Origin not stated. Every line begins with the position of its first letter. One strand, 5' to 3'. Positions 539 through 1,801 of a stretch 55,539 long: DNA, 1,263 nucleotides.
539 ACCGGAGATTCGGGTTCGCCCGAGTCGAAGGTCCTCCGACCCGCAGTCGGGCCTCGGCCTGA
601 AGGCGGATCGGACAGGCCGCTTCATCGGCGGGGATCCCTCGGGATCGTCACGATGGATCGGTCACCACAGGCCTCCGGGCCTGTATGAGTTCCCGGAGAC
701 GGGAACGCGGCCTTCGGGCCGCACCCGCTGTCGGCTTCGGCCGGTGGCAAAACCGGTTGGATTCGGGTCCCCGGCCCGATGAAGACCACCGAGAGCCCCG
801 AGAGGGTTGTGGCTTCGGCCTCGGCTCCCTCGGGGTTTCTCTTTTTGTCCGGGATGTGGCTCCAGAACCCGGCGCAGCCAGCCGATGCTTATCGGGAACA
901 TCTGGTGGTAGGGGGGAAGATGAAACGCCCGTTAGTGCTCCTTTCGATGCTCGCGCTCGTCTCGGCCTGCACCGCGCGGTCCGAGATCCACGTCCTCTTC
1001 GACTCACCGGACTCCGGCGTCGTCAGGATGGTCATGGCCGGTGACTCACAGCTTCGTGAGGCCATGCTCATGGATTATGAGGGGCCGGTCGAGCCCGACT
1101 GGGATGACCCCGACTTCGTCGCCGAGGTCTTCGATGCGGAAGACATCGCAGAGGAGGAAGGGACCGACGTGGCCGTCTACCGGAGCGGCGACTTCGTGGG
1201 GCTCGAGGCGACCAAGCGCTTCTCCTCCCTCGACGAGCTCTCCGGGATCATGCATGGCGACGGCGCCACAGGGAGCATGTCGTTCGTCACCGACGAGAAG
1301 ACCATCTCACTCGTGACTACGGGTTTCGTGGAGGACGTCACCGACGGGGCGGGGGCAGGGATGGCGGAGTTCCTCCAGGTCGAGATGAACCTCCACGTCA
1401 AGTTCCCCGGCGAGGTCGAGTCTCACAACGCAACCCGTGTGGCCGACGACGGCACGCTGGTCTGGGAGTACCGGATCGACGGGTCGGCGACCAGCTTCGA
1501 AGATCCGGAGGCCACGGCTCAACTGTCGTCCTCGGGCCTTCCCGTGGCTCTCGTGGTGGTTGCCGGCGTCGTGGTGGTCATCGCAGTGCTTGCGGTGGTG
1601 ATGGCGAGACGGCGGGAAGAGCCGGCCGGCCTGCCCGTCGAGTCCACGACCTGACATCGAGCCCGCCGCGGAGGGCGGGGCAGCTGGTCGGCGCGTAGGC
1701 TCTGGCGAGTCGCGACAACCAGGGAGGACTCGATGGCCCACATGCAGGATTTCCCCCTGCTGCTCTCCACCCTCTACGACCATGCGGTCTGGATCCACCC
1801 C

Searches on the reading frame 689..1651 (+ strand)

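Call 63: search_protein_families(library=pfam, proteins=[window:689-1651:+], max_evalue=0.0001)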
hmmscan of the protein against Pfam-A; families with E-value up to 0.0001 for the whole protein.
window:689-1651:+ (321 aa): 1 family
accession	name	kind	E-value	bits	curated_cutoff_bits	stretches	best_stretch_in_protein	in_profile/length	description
PF21946.1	LppM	-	1.3e-08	35.7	27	1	150-263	38-141/153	LppM domain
